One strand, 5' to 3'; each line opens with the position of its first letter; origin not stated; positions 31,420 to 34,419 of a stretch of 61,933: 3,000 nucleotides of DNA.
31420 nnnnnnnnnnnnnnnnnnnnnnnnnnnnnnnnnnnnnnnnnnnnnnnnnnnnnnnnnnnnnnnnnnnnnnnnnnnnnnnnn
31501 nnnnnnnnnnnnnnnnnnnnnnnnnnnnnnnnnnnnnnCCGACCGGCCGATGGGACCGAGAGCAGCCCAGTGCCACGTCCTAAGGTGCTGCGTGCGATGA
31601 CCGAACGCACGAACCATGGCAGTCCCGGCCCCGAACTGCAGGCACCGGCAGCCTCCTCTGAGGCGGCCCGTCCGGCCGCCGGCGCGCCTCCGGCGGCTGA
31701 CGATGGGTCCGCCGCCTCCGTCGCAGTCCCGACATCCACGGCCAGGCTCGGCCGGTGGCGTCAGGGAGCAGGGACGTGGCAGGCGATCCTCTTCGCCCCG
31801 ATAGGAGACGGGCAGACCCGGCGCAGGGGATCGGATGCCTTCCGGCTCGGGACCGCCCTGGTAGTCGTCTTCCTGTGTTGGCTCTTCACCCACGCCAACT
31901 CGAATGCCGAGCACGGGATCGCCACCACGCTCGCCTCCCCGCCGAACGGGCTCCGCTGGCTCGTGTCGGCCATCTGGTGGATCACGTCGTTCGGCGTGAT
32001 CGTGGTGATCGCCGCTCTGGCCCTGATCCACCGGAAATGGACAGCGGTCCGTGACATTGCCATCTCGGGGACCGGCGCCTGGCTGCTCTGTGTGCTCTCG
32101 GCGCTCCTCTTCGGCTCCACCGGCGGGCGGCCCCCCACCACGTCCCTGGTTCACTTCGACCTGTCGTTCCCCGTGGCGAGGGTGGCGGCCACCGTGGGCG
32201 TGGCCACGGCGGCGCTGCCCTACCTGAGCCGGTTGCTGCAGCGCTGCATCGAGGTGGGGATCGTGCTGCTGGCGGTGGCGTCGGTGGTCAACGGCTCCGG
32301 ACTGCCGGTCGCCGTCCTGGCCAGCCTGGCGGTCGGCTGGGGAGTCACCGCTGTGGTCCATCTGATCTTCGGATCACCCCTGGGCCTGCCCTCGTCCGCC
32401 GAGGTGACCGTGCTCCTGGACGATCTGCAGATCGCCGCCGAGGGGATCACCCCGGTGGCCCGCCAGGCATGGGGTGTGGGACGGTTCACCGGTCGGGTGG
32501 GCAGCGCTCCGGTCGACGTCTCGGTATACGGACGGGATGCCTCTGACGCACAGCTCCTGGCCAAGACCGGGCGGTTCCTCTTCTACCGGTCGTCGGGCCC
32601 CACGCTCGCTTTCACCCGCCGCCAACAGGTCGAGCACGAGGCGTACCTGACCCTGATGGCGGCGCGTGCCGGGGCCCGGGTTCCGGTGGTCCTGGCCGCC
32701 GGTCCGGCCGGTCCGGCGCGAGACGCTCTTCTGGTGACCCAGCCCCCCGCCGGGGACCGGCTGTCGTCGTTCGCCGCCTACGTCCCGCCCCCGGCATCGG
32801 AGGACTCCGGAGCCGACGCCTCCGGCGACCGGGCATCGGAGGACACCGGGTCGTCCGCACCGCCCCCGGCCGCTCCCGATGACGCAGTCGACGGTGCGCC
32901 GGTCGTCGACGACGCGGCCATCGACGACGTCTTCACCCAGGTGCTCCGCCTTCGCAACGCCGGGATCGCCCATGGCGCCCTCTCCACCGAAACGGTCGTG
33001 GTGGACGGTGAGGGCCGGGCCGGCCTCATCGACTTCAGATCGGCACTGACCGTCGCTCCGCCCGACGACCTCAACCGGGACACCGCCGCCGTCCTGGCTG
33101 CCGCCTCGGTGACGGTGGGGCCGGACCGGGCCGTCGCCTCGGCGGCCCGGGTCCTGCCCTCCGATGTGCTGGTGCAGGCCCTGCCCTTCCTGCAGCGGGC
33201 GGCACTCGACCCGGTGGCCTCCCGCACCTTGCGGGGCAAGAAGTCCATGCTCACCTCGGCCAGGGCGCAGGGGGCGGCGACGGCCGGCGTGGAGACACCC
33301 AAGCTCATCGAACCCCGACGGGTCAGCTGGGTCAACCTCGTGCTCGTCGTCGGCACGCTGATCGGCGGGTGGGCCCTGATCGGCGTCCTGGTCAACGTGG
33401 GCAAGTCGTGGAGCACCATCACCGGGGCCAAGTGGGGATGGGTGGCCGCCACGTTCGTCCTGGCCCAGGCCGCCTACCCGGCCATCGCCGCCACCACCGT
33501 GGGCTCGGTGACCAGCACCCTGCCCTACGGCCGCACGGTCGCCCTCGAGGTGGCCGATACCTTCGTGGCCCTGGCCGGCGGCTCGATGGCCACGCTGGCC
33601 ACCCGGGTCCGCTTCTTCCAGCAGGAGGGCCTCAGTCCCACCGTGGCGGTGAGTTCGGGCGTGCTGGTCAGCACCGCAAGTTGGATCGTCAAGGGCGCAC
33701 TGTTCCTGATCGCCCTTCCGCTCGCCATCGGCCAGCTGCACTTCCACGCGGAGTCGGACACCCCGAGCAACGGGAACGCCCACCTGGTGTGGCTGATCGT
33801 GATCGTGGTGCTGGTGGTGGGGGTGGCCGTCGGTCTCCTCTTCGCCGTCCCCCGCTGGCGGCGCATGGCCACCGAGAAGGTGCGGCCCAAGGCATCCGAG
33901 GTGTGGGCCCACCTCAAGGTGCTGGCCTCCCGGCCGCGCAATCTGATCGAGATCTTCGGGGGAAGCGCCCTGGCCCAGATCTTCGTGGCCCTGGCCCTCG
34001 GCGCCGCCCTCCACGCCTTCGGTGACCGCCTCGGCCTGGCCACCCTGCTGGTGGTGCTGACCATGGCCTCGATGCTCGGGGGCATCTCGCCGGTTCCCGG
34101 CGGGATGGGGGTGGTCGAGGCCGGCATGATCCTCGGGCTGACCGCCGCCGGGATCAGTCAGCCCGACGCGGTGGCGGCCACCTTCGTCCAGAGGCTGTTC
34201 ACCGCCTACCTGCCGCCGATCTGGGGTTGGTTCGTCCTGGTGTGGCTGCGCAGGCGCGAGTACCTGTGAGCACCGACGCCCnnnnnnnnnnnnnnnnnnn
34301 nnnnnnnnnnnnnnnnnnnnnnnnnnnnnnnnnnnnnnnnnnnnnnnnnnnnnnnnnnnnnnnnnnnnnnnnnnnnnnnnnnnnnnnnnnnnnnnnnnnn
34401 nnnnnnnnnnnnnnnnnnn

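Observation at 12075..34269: System-level candidate: an envelope glycopolymer factory linked to exoproteins that share a private six-repeat module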

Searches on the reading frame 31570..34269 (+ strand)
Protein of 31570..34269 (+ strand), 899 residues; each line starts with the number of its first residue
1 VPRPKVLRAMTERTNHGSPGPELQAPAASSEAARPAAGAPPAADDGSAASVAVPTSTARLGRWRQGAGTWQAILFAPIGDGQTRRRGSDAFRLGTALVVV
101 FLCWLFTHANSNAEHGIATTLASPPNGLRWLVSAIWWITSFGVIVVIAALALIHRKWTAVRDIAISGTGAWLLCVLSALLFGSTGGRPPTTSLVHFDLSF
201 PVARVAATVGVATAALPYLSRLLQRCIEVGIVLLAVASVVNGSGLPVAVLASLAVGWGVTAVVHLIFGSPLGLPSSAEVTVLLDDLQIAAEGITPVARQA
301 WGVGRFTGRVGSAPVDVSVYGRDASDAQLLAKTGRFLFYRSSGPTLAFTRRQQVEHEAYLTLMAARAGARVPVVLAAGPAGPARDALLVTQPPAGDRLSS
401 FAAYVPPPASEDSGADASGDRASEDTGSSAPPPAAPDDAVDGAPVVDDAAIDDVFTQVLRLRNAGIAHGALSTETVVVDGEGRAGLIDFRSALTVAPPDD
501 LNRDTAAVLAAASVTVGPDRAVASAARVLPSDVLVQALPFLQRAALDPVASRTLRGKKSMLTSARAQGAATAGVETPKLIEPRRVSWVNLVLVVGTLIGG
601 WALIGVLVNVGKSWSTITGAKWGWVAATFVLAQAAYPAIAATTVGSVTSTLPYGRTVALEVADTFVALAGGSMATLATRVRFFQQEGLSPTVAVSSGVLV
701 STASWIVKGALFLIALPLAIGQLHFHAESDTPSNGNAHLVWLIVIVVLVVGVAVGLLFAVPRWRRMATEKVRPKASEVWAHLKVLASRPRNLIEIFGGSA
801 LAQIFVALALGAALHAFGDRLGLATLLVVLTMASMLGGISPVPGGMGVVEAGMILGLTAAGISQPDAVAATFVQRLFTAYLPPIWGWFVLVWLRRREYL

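Call 6: search_protein_families(library=pfam, proteins=[window:31570-34269:+], max_evalue=0.01)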
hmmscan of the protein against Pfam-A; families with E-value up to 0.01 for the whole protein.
window:31570-34269:+ (899 aa): 1 family
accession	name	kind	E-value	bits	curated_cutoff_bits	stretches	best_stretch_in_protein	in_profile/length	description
PF03706.18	LPG_synthase_TM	-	4.1e-22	79.4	33.4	1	593-886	2-302/302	Lysylphosphatidylglycerol synthase TM region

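Call 7: search_protein_families(library=ncbifam, proteins=[window:31570-34269:+], max_evalue=0.01)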
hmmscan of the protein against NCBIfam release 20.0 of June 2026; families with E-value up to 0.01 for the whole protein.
window:31570-34269:+ (899 aa): 4 families
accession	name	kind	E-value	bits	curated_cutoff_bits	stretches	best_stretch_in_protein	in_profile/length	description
NF033480.1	bifunc_MprF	equivalog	1.6e-15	56.5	600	1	606-892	25-296/841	bifunctional lysylphosphatidylglycerol flippase/synthetase MprF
TIGR00374.1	TIGR00374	subfamily_domain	1e-08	35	43.2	1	694-889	102-309/323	flippase-like domain-containing protein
NF011463.0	PRK14879.1-4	equivalog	0.0011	18.4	188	0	450-490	119-158/237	Kae1-associated kinase Bud32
TIGR03724.2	arch_bud32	equivalog_domain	0.0075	15.8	125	0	449-491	89-130/193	KEOPS complex kinase/ATPase Bud32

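Call 32: search_solved_structures(query=window:31570-34269:+, max_evalue=1)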
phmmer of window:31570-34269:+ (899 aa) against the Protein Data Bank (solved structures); distinct sequences matched with E-value up to 1: 1.
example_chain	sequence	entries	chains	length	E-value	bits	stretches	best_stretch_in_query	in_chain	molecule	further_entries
8k20_B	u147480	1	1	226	0.1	14.1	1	451-505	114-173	non-specific serine/threonine protein kinase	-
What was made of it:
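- On Pseudokinase-coupled flippase (like mycobacterial MviN): Only Bud32-like hits at E 1e-3 and a PDB kinase at E 0.1 (calls 7, 32).
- Checked: The 'pseudokinase' rests only on weak hits (E 1e-3 to 0.1; calls 7, 32).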
